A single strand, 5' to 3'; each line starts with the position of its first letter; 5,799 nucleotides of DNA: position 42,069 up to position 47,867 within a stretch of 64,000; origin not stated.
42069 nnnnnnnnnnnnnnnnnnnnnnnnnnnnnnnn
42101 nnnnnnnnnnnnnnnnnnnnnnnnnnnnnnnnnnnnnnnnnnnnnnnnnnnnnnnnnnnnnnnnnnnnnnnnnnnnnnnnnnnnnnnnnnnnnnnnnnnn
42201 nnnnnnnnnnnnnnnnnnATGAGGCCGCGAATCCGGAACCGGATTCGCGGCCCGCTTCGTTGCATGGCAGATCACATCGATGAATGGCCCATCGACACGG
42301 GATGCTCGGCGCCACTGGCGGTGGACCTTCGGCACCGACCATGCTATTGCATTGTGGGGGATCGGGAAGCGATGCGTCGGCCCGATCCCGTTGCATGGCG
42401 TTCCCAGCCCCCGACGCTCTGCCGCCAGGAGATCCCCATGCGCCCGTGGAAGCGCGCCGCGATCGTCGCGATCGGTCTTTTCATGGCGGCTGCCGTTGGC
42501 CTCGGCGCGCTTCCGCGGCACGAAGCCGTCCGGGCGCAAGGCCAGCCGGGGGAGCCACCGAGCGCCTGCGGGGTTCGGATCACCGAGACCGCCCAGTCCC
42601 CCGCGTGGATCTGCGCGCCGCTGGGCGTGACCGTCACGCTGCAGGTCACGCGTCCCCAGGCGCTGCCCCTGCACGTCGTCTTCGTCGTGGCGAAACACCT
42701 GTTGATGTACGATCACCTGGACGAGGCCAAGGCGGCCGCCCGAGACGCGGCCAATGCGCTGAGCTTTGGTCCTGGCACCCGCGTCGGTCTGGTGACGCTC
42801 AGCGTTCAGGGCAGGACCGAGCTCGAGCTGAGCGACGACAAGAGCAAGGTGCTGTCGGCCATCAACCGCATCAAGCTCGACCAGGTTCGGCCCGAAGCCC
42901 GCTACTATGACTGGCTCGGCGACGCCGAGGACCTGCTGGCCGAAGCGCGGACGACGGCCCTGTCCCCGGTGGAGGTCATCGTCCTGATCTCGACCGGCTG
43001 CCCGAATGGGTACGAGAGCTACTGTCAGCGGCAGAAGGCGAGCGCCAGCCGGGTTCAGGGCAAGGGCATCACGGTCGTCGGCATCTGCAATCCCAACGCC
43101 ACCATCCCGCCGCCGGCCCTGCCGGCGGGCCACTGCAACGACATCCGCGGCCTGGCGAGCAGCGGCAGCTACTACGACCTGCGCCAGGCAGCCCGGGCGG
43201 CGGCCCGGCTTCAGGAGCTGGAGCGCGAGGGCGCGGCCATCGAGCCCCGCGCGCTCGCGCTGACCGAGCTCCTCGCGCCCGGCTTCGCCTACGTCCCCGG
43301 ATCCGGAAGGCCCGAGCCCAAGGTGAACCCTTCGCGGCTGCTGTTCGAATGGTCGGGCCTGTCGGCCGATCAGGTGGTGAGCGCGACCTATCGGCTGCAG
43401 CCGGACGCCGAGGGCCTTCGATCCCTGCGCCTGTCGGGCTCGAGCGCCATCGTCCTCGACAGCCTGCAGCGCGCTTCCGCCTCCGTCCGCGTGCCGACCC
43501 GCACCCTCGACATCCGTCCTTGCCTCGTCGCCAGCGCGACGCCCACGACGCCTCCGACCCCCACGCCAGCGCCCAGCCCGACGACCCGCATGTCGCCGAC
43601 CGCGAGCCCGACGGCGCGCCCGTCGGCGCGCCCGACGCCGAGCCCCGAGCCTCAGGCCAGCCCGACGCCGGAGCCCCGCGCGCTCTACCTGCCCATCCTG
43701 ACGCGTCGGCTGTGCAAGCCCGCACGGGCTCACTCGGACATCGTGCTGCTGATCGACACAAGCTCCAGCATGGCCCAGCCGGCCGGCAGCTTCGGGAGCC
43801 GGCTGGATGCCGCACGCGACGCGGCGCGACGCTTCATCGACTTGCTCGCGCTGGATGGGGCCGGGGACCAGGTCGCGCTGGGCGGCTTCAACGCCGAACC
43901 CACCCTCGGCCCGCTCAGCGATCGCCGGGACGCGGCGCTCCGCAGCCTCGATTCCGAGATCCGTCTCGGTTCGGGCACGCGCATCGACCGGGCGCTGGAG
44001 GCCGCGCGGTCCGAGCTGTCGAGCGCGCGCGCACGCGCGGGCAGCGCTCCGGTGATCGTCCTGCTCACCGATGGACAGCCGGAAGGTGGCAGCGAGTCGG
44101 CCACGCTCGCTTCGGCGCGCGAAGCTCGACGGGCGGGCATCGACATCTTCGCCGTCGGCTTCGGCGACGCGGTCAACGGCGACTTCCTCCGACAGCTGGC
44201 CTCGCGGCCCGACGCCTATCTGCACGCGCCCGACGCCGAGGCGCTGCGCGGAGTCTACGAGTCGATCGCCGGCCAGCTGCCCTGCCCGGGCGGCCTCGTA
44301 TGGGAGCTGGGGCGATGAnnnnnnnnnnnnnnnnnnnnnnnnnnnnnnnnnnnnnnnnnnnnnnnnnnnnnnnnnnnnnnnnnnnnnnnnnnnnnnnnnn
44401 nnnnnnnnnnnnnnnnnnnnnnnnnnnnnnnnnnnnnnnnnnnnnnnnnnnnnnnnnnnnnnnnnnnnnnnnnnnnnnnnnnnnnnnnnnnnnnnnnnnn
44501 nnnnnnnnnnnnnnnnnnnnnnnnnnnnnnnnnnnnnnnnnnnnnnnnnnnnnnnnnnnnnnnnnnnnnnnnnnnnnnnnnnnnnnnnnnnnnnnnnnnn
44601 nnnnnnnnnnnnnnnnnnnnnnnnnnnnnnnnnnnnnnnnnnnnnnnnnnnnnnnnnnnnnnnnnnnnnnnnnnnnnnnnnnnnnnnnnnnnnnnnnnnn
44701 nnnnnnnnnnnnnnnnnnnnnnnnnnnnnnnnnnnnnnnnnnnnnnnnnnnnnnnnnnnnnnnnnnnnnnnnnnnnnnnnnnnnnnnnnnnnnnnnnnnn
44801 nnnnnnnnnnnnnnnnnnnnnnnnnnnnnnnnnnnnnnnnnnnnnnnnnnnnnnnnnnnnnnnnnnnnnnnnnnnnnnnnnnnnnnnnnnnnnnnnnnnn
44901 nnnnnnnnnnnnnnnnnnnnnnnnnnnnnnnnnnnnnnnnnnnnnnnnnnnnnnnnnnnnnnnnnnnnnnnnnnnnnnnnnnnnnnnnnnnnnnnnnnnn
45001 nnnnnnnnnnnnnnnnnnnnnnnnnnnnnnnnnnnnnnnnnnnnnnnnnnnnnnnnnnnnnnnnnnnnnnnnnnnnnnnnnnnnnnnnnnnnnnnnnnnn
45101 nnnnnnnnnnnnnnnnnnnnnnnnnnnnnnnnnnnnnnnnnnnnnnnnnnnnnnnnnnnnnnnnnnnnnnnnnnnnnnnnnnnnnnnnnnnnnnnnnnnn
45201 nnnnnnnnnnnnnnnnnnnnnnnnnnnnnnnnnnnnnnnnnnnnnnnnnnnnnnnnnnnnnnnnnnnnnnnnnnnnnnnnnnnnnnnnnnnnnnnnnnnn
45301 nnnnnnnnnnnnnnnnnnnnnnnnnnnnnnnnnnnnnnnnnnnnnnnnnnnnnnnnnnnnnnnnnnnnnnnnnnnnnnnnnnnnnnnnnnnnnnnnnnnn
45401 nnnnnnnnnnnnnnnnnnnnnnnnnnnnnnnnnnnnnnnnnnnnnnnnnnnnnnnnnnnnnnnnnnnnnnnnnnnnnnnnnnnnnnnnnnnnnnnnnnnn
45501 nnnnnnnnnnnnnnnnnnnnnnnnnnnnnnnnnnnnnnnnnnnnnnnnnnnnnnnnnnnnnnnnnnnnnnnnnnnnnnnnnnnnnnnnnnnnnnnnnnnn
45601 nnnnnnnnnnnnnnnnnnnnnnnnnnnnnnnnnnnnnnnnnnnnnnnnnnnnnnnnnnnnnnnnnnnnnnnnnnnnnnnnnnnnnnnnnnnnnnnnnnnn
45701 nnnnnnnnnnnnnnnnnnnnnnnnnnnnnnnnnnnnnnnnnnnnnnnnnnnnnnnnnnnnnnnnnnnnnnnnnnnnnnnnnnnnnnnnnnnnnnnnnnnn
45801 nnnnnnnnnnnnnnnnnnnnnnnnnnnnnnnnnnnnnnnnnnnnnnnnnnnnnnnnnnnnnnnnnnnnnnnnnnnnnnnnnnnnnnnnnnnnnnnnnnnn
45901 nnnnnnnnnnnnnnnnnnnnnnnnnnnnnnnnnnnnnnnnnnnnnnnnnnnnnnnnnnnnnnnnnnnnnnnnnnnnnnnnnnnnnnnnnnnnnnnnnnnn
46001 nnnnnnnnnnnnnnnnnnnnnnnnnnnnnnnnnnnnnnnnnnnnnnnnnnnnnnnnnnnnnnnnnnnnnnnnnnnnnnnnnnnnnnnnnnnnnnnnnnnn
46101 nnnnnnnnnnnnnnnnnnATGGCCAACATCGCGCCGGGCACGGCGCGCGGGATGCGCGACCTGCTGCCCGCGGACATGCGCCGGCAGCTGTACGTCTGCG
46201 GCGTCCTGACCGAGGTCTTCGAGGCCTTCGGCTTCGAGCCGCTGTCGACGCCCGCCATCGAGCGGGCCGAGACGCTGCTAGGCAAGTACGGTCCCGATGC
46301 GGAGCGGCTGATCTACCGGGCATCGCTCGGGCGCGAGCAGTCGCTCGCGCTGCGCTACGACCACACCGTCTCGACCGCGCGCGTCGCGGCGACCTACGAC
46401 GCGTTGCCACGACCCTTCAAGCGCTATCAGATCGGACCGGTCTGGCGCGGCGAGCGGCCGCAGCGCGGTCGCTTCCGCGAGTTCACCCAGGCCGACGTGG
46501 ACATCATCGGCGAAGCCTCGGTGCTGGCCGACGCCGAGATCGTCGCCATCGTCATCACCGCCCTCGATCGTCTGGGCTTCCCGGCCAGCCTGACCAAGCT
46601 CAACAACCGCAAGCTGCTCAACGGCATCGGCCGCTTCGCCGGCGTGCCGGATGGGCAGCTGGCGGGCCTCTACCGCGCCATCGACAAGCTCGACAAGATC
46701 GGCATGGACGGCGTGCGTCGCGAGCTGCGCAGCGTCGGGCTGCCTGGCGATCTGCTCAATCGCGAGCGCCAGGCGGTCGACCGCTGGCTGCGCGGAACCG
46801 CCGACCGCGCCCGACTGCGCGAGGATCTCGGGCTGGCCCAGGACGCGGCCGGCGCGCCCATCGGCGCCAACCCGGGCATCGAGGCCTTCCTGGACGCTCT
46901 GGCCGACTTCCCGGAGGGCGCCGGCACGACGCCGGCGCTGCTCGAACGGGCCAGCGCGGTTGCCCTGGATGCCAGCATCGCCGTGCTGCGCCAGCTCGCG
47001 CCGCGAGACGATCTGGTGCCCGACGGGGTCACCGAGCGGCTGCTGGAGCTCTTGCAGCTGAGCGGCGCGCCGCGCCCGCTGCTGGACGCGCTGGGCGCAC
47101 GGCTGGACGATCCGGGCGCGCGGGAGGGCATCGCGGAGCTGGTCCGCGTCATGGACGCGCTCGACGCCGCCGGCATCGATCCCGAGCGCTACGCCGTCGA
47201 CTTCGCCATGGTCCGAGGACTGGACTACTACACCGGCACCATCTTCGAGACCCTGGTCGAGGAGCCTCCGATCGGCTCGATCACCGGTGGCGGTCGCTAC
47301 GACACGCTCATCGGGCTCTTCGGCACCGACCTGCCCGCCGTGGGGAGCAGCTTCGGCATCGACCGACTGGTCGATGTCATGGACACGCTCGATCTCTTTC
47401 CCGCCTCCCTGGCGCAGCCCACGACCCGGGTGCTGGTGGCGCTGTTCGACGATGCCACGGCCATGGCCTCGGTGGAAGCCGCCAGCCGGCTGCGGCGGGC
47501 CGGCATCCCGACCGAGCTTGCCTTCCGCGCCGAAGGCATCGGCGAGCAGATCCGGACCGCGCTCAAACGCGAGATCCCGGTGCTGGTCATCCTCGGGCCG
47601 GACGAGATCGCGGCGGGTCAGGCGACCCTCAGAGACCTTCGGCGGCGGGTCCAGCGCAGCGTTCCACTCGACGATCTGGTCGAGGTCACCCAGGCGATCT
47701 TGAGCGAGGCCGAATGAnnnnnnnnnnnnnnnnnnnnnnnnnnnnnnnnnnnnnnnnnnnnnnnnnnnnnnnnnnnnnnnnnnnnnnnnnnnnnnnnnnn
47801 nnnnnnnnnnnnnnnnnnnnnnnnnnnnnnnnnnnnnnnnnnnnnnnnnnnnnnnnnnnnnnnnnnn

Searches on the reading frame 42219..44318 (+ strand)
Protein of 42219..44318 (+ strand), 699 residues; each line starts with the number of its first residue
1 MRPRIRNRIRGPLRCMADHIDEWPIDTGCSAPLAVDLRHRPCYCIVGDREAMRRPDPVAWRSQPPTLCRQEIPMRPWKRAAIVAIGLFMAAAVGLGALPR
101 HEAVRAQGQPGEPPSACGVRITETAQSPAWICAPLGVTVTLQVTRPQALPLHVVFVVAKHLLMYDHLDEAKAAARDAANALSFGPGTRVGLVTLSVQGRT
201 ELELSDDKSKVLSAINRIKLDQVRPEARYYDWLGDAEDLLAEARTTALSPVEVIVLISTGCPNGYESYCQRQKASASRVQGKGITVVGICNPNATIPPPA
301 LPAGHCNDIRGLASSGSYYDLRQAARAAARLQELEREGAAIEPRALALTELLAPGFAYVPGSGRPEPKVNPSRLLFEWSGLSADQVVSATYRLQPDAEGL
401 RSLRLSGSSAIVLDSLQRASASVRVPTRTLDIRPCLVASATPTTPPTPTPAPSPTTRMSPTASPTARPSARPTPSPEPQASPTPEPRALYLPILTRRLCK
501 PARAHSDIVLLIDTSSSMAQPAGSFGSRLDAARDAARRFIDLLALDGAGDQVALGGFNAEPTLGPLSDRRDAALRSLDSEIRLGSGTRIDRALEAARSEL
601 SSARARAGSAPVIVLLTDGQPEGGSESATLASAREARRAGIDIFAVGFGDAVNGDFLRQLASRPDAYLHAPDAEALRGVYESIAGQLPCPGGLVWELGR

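Call 5: search_protein_families(library=pfam, proteins=[window:42219-44318:+], max_evalue=0.01)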
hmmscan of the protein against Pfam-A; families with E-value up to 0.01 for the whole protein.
window:42219-44318:+ (699 aa): 4 families
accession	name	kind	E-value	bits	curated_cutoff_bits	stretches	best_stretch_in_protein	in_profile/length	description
PF00092.34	VWA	-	9.8e-30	104.5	23.8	2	507-679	1-171/174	von Willebrand factor type A domain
PF13519.12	VWA_2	-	4.4e-22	79.2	27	2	508-620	1-107/107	von Willebrand factor type A domain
PF05762.20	VWA_CoxE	-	9.7e-06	25.6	26.4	1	493-643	43-182/222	VWA domain containing CoxE-like protein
PF13768.12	VWA_3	-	1.6e-05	25.4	27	1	507-663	2-148/155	von Willebrand factor type A domain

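Call 6: search_protein_families(library=ncbifam, proteins=[window:42219-44318:+], max_evalue=0.1)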
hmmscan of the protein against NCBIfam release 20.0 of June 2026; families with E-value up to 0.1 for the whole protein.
window:42219-44318:+ (699 aa): 5 families
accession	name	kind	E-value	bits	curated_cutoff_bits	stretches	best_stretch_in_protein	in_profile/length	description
NF010238.0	PRK13685.1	subfamily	2.8e-07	29.9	432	1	503-650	94-246/335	hypothetical protein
TIGR03436.1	acidobact_VWFA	subfamily_domain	1.7e-05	24.5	81.25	1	142-224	58-136/324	VWA domain-containing protein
TIGR02442.1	Cob-chelat-sub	hypoth_equivalog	4.2e-05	22.2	779.45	1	500-624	467-586/641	putative cobaltochelatase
NF008084.0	PRK10819.1-5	equivalog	0.00013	22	315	1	421-488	37-100/249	TonB system transport protein TonB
TIGR03788.1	marine_srt_targ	equivalog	0.00014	20.4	551.65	1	504-661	270-418/629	marine proteobacterial sortase target protein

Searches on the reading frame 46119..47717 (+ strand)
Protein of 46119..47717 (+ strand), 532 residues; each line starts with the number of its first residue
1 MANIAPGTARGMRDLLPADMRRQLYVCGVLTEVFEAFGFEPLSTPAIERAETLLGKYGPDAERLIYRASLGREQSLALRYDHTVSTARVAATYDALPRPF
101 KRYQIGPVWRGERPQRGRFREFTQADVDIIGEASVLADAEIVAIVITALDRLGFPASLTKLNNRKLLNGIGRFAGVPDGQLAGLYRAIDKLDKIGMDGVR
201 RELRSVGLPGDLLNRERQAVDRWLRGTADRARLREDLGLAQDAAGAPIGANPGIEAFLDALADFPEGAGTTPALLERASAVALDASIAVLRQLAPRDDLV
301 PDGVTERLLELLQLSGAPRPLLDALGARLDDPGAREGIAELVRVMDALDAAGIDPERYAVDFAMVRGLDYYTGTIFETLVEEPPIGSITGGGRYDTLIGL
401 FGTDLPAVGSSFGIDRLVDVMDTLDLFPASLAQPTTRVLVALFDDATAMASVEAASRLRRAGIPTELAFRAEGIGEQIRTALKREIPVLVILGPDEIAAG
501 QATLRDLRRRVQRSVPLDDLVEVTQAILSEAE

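Call 38: search_protein_families(library=pfam, proteins=[window:46119-47717:+], max_evalue=0.0001)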
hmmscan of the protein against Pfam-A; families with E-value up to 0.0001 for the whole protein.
window:46119-47717:+ (532 aa): 3 families
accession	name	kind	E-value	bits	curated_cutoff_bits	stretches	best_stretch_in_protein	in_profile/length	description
PF13393.11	tRNA-synt_His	-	8.3e-48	163.6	25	2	11-201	1-190/308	Histidyl-tRNA synthetase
PF03129.25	HGTP_anticodon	-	2.9e-13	50.2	21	1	448-525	15-92/94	Anticodon binding domain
PF00587.30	tRNA-synt_2b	-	4e-05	24.2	29.3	1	99-163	36-105/179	tRNA synthetase class II core domain (G, H, P, S and T)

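Call 59: list_cluster_members(proteins=[P0012, P0001, window:46119-47714:+])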
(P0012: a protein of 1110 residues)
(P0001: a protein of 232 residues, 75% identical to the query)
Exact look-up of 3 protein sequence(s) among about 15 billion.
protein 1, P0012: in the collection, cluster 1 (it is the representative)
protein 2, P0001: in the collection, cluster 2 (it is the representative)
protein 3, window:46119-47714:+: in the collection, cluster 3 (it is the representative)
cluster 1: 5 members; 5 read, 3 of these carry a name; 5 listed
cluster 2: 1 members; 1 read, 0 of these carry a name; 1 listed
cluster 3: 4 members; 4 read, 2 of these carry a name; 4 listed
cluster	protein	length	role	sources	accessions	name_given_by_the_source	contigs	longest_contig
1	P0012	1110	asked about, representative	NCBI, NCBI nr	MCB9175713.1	MAG: VWA domain-containing protein [Caldilineae bacterium] | VWA domain-containing protein [Caldilineae bacterium]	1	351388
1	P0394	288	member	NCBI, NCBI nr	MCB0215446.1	MAG: VWA domain-containing protein, partial [Chloroflexi bacterium] | VWA domain-containing protein [Chloroflexota bacterium]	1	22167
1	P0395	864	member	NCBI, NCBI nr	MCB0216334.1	MAG: VWA domain-containing protein, partial [Chloroflexi bacterium] | VWA domain-containing protein [Chloroflexota bacterium]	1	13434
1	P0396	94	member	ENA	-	-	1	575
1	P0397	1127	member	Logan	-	-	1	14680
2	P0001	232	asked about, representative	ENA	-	-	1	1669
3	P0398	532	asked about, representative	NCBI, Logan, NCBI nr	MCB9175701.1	MAG: histidine--tRNA ligase [Caldilineae bacterium] | histidine--tRNA ligase [Caldilineae bacterium]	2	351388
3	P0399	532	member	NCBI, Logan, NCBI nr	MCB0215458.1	MAG: histidine--tRNA ligase [Chloroflexi bacterium] | histidine--tRNA ligase [Chloroflexota bacterium]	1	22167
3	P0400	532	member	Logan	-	-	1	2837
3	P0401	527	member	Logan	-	-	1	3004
